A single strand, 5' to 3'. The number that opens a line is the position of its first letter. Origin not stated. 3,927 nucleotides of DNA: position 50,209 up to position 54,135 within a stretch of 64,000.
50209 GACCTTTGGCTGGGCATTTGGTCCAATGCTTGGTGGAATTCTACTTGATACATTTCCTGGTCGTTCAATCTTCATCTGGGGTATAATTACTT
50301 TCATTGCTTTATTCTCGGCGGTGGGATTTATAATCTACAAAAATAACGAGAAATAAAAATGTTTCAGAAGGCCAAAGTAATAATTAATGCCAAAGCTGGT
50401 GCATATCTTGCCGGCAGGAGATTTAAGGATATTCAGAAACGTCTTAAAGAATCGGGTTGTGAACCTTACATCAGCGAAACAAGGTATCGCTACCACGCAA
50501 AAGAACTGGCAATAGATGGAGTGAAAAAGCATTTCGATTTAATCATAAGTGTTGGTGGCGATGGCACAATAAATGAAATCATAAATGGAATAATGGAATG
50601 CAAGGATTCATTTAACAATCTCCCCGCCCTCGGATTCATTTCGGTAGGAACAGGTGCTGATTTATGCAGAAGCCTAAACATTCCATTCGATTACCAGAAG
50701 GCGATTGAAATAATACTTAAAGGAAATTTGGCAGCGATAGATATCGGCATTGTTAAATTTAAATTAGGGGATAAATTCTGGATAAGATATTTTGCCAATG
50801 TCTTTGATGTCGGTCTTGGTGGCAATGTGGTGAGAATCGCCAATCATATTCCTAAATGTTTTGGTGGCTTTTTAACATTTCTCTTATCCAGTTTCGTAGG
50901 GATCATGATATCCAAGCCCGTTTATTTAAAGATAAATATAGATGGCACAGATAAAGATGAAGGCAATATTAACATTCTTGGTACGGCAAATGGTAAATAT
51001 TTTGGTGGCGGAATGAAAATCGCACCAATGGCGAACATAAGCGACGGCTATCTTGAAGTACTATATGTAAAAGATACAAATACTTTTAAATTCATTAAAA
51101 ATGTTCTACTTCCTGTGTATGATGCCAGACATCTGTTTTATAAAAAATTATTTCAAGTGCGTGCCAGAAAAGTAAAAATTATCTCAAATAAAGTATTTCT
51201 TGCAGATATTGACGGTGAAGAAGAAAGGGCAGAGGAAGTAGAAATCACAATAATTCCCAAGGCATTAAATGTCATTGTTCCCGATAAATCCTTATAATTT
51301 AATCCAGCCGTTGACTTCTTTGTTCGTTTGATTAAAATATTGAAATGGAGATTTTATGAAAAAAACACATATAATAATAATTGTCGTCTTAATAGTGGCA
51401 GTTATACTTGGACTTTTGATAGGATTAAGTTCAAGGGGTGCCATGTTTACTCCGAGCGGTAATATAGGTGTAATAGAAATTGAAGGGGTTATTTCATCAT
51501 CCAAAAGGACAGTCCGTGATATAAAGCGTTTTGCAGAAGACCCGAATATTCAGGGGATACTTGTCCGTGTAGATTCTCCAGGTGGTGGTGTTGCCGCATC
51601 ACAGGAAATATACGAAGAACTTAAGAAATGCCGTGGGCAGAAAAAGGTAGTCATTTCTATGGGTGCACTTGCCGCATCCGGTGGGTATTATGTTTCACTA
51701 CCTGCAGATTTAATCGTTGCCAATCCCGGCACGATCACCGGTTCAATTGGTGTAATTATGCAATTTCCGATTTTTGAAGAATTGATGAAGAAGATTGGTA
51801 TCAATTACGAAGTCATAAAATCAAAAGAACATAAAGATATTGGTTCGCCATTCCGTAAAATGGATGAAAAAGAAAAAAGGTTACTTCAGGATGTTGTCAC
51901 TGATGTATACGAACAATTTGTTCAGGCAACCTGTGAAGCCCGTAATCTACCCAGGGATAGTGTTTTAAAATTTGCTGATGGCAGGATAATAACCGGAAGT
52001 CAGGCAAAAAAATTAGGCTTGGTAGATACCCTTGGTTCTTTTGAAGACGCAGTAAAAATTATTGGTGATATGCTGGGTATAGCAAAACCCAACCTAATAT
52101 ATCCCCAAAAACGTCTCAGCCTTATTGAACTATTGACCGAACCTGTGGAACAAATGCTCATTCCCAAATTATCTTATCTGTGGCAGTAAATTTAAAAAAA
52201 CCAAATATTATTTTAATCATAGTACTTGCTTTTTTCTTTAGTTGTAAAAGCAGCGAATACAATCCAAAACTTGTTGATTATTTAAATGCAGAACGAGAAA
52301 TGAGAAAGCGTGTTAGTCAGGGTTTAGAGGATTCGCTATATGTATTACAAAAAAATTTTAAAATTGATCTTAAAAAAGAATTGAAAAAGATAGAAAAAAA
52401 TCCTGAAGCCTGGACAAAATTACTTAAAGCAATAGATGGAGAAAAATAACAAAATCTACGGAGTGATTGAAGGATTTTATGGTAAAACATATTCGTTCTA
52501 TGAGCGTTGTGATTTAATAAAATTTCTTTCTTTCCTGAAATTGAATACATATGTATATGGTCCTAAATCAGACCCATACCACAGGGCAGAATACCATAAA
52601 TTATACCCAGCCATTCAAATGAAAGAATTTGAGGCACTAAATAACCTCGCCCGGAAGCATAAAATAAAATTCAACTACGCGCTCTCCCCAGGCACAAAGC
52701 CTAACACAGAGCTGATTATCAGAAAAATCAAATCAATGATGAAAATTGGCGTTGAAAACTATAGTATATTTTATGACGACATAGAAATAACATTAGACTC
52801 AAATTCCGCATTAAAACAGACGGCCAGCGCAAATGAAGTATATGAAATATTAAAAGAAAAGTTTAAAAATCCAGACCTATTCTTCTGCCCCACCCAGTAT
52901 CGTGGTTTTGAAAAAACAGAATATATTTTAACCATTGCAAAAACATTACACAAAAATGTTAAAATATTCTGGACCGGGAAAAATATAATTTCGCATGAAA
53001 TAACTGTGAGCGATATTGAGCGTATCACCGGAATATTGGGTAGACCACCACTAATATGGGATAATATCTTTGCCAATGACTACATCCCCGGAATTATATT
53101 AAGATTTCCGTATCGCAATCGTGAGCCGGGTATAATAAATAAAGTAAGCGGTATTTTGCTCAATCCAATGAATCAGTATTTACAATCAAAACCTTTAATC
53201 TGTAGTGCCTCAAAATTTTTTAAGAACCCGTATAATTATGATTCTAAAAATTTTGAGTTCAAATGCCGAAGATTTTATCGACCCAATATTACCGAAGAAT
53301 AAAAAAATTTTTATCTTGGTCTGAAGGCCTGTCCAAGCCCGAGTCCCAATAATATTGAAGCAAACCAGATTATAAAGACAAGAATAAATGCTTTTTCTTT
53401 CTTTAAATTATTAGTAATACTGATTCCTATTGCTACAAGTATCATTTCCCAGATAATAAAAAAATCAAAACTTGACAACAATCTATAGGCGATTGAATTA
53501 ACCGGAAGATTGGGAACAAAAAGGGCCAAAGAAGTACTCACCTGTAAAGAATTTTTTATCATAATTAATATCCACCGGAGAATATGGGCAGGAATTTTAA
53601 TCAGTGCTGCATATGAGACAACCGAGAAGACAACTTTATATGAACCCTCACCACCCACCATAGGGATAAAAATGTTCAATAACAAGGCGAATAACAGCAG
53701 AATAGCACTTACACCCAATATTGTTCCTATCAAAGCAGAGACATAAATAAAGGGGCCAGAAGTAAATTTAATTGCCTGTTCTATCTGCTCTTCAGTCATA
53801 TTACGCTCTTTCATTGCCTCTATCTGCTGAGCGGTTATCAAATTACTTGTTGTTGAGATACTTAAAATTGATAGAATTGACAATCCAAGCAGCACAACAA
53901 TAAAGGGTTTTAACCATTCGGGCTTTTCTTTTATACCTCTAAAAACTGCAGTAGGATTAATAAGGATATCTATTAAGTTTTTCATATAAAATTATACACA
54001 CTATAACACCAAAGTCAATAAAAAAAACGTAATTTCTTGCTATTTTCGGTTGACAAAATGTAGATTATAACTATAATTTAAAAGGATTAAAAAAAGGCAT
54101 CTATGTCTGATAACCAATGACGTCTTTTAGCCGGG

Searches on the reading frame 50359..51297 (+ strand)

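Call 51: search_protein_families(library=pfam, proteins=[window:50359-51297:+], max_evalue=0.00001)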
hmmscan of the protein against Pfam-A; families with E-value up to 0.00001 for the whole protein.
window:50359-51297:+ (312 aa): 2 families
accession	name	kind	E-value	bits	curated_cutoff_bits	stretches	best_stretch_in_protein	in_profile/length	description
PF00781.29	DAGK_cat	-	1e-27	96.6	23.6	1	4-130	1-123/125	Diacylglycerol kinase catalytic domain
PF19279.4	YegS_C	-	1.9e-22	80.1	27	1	151-307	5-158/158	YegS C-terminal NAD kinase beta sandwich-like domain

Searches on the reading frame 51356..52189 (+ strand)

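Call 51: search_protein_families(library=pfam, proteins=[window:51356-52189:+], max_evalue=0.00001)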
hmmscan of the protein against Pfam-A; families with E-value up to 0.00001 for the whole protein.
window:51356-52189:+ (277 aa): 3 families
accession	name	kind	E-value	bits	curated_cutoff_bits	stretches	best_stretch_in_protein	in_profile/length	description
PF01343.23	Peptidase_S49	-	2.8e-47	161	24.9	1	94-234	5-145/154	Peptidase family S49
PF25145.1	NfeD1b_N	-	2.5e-07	30.9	40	1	59-135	25-99/189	NfeD1b, N-terminal domain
PF01972.22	SDH_protease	-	7.7e-07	28.9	31.3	1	46-186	75-203/286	ClpP-like SDH-type serine proteinase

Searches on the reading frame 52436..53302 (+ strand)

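Call 11: search_protein_families(library=pfam, proteins=[window:52436-53302:+], max_evalue=0.0001)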
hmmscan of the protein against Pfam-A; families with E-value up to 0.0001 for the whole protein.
window:52436-53302:+ (288 aa): 1 family
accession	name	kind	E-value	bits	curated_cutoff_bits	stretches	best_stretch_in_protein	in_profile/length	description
PF07555.19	NAGidase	-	3e-79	266.9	25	1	9-272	2-272/295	beta-N-acetylglucosaminidase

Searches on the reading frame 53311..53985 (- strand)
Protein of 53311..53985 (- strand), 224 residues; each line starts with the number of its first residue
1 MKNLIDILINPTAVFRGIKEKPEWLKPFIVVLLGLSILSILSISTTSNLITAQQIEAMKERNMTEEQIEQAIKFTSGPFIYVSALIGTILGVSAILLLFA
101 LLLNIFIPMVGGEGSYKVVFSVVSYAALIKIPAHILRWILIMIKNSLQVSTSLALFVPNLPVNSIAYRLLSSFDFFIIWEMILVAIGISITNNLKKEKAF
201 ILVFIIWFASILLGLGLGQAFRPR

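Call 11: search_protein_families(library=pfam, proteins=[window:53311-53985:-], max_evalue=0.0001)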
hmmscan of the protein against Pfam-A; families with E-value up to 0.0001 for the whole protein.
window:53311-53985:- (224 aa): 1 family
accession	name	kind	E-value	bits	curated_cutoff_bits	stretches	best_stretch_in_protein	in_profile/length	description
PF04893.22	Yip1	-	1.5e-19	71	28.6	1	5-216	1-171/173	Yip1 domain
